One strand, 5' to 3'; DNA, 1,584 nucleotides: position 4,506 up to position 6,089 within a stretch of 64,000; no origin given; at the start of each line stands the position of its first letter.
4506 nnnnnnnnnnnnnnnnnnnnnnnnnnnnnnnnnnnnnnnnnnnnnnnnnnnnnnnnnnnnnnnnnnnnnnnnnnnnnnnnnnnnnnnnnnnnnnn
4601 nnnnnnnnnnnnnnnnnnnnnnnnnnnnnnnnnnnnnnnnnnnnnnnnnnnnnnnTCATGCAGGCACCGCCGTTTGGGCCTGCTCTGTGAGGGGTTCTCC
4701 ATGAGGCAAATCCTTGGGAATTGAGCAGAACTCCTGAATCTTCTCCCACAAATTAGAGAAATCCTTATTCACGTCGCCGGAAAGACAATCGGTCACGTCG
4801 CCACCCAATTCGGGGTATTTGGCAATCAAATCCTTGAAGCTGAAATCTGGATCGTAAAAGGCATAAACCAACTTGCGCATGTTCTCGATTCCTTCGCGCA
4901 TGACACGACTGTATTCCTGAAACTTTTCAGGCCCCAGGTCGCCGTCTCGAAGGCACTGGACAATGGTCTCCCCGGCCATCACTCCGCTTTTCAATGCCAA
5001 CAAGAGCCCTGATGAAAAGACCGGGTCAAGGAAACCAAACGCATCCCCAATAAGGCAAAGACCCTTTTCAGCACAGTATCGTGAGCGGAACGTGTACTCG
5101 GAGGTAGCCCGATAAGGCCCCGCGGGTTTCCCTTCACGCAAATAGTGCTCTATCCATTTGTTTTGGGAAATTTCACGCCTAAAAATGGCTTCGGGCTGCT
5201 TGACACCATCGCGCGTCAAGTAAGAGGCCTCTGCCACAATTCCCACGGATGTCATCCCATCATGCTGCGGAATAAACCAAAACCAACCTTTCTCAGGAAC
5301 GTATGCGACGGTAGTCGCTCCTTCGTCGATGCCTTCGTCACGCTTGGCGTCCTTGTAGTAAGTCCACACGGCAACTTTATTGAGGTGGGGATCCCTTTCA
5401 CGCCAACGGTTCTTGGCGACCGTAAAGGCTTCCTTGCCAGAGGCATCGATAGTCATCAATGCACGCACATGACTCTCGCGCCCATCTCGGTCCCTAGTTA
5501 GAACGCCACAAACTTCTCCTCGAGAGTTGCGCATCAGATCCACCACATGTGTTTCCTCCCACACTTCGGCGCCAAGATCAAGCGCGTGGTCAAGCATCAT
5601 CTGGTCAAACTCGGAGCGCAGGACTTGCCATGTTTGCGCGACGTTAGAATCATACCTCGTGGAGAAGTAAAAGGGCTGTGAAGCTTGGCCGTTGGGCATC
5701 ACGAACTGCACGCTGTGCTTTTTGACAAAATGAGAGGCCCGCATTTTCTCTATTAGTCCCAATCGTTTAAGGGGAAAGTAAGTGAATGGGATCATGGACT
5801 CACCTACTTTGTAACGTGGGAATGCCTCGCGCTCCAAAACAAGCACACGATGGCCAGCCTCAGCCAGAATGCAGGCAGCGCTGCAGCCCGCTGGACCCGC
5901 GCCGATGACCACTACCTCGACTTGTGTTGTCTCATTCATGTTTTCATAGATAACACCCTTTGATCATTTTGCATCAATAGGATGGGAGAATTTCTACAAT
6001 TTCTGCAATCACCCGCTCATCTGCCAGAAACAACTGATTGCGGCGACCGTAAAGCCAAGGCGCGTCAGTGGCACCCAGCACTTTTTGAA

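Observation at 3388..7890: Compact four-gene block: HemN-like radical SAM, UbiC-like chorismate lyase, halogenase-like flavoenzyme, GT4 glycosyltransferase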

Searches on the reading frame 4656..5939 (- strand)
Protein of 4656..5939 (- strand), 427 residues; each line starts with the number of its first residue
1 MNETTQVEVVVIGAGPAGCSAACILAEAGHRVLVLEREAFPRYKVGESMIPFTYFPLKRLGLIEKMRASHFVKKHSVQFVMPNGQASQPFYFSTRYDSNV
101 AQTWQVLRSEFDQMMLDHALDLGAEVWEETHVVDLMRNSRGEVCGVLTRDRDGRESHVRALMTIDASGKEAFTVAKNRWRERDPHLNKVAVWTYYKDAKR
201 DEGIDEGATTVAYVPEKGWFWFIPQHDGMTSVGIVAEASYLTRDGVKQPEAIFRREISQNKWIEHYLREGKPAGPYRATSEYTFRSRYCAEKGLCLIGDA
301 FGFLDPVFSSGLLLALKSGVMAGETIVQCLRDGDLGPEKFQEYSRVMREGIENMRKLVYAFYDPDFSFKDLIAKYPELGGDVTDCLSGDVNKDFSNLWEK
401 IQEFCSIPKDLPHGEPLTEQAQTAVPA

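Call 3: search_protein_families(library=pfam, proteins=[window:4656-5939:-], max_evalue=0.01)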
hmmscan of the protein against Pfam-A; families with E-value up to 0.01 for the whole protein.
window:4656-5939:- (427 aa): 14 families
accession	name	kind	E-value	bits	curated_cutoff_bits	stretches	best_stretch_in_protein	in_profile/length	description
PF04820.20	Trp_halogenase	-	1.7e-32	113.3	21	2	96-363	145-387/458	Tryptophan halogenase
PF01494.25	FAD_binding_3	-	1.3e-16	61.2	22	1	7-334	2-325/349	FAD binding domain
PF01266.30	DAO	-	1.1e-11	45.3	27.9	1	9-41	2-34/353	FAD dependent oxidoreductase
PF00890.30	FAD_binding_2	-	1.6e-10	41.2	20.4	1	9-39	2-32/414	FAD binding domain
PF12831.13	FAD_oxidored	-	3.2e-10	40.3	27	1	8-168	1-145/416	FAD dependent oxidoreductase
PF00070.33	Pyr_redox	-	1.6e-07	32.1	22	1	9-42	2-35/82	Pyridine nucleotide-disulphide oxidoreductase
PF13450.12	NAD_binding_8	-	6.1e-07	30.1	21.9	1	11-39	1-29/68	NAD(P)-binding Rossmann-like domain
PF07992.20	Pyr_redox_2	-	7.1e-06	26.1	26.1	1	8-39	2-34/291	Pyridine nucleotide-disulphide oxidoreductase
PF01134.28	GIDA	-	2.3e-05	24.1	22.1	1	8-35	1-28/391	Glucose inhibited division protein A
PF01946.23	Thi4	-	2.7e-05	23.9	26.2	1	4-38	15-50/235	Thi4 family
PF03486.20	HI0933_like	-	2.8e-05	24.1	50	1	8-45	2-39/244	HI0933-like protein Rossmann domain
PF13738.12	Pyr_redox_3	-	0.00029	20.6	30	1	10-39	1-31/305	Pyridine nucleotide-disulphide oxidoreductase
PF05834.18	Lycopene_cycl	-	0.002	17.7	23.4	0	9-36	2-31/380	Lycopene cyclase protein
PF08491.16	SE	-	0.01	15.4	20.1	0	275-329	113-167/276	Squalene epoxidase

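Call 4: search_protein_families(library=ncbifam, proteins=[window:4656-5939:-], max_evalue=0.01)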
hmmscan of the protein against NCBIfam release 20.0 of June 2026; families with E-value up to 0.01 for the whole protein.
window:4656-5939:- (427 aa): 121 families (the best 25 are shown)
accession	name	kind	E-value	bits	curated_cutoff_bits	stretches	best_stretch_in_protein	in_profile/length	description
NF033113.0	halo_ClmS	equivalog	2.1e-64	218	900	1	7-363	3-358/570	chloramphenicol-biosynthetic FADH2-dependent halogenase CmlS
NF049967.1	QhpG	equivalog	6.5e-38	130.7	240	1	9-332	1-292/423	flavin-dependent monooxygenase QhpG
TIGR02032.1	GG-red-SF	subfamily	4.2e-35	121.9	158.8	1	9-326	3-297/297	geranylgeranyl reductase family protein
NF038174.1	maturase_GoxB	equivalog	6.6e-26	91.2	400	1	8-363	2-344/358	glycine oxidase maturase GoxB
NF038171.1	maturase_LodB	equivalog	1.2e-24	87.1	400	1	8-364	1-347/361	lysine-epsilon-oxidase maturase LodB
NF041080.1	DGGGPL_reductase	equivalog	8.3e-19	67.8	580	1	8-338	3-323/447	digeranylgeranylglycerophospholipid reductase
NF045655.1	MkRedMenJ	equivalog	2.1e-18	66.5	700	1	5-326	3-315/406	menaquinone reductase MenJ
TIGR02023.1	BchP-ChlP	subfamily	3.2e-16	59.3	343.3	1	8-345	2-315/388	geranylgeranyl diphosphate reductase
NF041160.1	DGGPL_Thplmales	equivalog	4.6e-16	58.7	780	1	7-353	4-337/396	digeranylgeranylglycerophospholipid reductase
NF004834.1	PRK06185.1-3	subfamily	5.1e-15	55.2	500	1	3-172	4-171/420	FAD-dependent oxidoreductase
NF004833.1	PRK06185.1-1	subfamily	3.6e-14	52.3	488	1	8-340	4-329/403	FAD-dependent oxidoreductase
NF004835.0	PRK06185.1-4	equivalog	6.2e-12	45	601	1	3-177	7-179/411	FAD-dependent oxidoreductase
NF007542.0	PRK10157.1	subfamily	7.5e-12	44.7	610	1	8-148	7-146/428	FAD-dependent oxidoreductase FixC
NF006092.0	PRK08244.1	equivalog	1e-10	40.9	644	1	6-172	2-160/494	monooxygenase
NF041385.1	Dggglyphlred_Halo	equivalog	2.1e-10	39.7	700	1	5-40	3-41/405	digeranylgeranylglycerophospholipid reductase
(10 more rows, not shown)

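Call 6: search_solved_structures(query=window:4656-5939:-, show_alignments=2)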
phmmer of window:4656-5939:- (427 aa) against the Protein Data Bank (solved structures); distinct sequences matched with E-value up to 0.001: 58.
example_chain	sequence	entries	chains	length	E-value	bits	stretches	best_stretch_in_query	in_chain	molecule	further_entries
8zop_A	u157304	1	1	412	1.6e-53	185.2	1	6-370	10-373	Halogenase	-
3i3l_A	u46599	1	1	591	1.3e-49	172.3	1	5-363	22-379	Alkylhalidase CmlS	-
3e1t_A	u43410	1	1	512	4.2e-49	170.7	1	8-365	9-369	Halogenase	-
5dbj_E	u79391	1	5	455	2.4e-48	168.2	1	7-405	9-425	FADH2-dependent halogenase PltA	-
3nix_A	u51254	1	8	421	5.3e-46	160.5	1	5-366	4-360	Flavoprotein/dehydrogenase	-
5buk_A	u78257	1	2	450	9.2e-44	153.1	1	6-393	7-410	FADH2-dependent halogenase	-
7fco_A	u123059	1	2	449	6.5e-43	150.3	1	8-390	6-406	ChlB4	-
5bul_A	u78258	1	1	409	1.2e-39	139.5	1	1-348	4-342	flavin-dependent halogenase triple mutant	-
5bva_A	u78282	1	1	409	1.1e-38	136.4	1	1-350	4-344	flavin-dependent halogenase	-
8gu0_A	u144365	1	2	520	2.1e-29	105.8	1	6-350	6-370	Non-heme halogenase radH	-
7koe_C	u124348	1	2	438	3.5e-17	65.5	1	6-191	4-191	Electron transfer flavoprotein-quinone oxidoreductase FixC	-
6bzt_A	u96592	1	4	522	2.4e-16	62.7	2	208-364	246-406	Halogenase PltM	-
6bza_A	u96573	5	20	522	2.5e-16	62.7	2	208-364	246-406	Halogenase PltM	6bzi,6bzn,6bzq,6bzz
3oz2_A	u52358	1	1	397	9.1e-16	60.8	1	7-353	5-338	Digeranylgeranylglycerophospholipid reductase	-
7xgb_A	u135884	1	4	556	2.6e-15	59.3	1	7-352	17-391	Tetracycline 7-halogenase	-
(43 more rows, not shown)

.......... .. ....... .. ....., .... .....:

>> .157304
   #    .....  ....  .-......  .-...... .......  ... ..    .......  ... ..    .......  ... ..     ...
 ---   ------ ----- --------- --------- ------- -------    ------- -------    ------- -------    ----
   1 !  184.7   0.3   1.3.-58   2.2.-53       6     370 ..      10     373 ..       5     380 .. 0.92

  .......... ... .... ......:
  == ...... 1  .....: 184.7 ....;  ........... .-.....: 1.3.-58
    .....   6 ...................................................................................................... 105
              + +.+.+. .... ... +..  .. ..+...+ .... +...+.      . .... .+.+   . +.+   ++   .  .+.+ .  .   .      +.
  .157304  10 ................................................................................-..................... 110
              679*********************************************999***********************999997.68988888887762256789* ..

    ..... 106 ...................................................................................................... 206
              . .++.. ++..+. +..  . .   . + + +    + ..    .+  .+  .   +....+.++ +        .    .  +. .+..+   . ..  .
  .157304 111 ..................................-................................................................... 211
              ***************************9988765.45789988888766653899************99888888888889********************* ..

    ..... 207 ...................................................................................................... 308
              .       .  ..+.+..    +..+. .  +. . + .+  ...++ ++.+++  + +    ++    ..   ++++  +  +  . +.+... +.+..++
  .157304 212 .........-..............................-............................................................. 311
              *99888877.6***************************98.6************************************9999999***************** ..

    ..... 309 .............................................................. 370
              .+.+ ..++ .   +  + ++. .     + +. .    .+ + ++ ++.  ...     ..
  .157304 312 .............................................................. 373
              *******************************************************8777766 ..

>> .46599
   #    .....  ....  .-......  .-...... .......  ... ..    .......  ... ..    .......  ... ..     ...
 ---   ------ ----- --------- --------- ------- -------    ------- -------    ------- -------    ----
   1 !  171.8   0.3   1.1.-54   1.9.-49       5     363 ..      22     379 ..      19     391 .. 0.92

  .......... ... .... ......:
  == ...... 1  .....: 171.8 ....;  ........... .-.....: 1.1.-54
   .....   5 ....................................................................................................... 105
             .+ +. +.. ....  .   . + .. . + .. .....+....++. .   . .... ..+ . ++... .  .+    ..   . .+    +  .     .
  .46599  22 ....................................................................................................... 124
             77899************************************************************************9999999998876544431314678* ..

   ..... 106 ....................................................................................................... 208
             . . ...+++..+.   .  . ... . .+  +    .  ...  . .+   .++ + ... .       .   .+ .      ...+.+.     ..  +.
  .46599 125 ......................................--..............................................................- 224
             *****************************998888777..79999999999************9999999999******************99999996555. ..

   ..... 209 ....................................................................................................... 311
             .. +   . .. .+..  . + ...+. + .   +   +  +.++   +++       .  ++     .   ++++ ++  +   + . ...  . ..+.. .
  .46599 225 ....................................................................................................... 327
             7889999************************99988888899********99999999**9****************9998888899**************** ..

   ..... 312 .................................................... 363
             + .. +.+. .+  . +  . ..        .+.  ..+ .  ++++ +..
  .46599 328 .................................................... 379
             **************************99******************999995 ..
